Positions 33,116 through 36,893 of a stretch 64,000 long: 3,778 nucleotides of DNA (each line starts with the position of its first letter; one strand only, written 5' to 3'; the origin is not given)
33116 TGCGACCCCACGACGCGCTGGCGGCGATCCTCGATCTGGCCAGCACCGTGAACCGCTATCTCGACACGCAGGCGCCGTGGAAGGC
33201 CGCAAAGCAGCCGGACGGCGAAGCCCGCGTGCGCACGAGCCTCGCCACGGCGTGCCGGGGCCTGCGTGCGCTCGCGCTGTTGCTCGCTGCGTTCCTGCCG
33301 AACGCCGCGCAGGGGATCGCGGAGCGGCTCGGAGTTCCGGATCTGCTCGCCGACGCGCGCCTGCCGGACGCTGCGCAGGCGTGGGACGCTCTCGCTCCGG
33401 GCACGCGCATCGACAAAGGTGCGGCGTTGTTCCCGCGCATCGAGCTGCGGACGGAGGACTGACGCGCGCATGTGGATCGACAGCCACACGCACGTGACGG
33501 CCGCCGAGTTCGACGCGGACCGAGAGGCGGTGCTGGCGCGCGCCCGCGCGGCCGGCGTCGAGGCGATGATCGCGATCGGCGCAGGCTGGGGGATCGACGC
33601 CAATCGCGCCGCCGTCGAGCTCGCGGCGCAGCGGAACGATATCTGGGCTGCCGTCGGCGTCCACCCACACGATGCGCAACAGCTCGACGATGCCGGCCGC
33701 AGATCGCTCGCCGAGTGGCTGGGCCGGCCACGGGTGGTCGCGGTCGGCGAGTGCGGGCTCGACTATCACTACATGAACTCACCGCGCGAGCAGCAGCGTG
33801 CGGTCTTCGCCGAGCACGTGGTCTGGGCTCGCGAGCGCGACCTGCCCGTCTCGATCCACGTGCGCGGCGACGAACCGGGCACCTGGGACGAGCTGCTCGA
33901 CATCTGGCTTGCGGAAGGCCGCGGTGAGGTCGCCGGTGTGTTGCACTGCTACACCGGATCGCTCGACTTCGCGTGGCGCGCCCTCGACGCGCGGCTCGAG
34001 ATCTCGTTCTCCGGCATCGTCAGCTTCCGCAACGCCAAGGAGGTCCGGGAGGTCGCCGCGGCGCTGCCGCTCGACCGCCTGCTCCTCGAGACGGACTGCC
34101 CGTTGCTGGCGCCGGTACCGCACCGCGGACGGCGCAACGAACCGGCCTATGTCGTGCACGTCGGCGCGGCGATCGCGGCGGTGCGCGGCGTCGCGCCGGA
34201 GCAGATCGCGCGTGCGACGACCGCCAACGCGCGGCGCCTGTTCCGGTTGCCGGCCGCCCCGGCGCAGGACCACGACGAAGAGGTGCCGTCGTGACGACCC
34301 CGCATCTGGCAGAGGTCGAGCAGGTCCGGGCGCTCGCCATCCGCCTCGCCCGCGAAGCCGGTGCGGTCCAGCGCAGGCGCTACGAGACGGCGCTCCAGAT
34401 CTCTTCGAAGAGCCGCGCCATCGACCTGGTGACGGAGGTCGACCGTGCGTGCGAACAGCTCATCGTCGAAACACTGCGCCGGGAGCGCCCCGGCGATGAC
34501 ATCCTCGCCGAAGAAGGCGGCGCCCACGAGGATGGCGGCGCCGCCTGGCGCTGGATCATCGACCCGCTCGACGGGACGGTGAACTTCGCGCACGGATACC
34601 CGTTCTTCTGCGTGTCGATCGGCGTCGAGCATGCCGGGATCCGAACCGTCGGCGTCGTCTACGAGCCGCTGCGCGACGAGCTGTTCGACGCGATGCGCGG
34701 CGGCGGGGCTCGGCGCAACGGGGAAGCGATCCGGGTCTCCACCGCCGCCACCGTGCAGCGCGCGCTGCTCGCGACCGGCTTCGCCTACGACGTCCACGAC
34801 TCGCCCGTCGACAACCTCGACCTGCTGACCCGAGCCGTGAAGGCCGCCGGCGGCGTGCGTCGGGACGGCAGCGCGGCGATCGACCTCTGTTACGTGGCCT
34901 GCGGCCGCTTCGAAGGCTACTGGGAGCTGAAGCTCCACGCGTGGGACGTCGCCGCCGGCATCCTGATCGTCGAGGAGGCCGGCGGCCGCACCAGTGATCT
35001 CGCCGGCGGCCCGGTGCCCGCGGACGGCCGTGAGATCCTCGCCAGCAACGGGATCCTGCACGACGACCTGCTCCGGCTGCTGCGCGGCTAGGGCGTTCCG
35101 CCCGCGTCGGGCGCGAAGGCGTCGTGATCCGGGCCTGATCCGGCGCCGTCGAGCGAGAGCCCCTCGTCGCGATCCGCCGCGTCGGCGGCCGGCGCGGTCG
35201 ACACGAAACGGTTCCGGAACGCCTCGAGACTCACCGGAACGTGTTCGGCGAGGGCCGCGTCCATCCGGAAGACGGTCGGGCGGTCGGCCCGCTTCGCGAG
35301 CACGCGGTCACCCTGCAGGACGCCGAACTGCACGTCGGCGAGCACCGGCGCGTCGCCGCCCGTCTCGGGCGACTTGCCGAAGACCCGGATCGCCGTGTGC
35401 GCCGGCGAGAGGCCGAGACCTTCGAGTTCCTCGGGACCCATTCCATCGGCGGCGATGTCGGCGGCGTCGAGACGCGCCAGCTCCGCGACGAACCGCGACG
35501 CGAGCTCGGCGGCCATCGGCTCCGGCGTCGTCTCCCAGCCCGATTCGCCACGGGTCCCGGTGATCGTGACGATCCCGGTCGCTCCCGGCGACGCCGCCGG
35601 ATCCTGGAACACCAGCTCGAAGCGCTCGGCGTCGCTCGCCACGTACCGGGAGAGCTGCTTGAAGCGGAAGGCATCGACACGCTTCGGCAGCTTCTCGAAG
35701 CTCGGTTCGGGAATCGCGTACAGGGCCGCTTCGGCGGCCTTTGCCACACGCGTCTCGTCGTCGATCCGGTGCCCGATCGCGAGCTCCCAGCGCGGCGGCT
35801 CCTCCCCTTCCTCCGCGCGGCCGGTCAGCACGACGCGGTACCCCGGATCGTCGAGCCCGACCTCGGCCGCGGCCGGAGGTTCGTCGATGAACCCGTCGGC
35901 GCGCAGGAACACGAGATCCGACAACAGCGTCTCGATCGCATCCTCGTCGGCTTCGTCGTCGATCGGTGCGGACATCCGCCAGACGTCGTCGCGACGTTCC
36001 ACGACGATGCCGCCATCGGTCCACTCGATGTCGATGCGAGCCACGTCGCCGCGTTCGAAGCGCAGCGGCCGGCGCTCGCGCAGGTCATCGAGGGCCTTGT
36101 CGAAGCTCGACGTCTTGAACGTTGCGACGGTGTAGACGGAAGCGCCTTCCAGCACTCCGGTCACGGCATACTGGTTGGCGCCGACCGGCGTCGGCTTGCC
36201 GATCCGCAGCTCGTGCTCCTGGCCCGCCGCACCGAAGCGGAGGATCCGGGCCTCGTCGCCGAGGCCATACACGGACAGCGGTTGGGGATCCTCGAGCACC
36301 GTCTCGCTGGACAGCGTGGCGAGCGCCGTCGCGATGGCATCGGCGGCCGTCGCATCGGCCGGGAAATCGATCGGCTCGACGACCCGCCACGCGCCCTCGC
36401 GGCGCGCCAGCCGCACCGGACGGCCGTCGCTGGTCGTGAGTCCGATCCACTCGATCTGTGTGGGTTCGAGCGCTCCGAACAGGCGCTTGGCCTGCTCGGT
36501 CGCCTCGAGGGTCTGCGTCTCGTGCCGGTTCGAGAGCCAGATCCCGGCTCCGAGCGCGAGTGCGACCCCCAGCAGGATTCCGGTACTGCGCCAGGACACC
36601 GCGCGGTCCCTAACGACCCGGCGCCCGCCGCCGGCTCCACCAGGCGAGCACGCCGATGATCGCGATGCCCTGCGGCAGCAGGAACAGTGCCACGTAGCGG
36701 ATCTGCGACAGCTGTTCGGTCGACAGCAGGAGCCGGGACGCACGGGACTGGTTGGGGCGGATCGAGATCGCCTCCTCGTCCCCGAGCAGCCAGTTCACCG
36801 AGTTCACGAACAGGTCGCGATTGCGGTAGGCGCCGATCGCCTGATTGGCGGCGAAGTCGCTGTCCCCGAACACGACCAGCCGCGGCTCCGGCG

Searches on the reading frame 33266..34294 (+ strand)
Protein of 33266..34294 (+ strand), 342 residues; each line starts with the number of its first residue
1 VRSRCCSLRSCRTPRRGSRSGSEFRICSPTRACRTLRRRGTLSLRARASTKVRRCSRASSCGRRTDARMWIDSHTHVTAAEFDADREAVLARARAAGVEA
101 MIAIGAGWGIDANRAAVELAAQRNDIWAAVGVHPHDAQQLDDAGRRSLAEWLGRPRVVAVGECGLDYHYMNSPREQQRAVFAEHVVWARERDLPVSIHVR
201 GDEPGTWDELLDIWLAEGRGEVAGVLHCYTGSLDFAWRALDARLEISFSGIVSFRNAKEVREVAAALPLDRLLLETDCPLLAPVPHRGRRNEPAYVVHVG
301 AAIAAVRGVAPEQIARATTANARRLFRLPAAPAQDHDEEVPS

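Call 52: search_protein_families(library=pfam, proteins=[window:33266-34294:+], max_evalue=0.00001)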
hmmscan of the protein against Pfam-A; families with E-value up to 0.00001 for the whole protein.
window:33266-34294:+ (342 aa): 1 family
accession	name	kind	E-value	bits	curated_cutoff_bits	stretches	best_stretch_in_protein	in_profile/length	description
PF01026.27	TatD_DNase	-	1.1e-77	261.3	27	1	71-327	1-253/253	TatD related DNase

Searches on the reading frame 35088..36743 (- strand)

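Call 60: search_protein_families(library=pfam, proteins=[window:35088-36743:-], max_evalue=0.00001)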
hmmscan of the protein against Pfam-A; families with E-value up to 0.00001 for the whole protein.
window:35088-36743:- (551 aa): 1 family
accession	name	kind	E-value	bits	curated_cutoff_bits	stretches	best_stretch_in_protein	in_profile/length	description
PF14238.11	DUF4340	-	1.1e-38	133.8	25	2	119-300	1-183/183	Domain of unknown function (DUF4340)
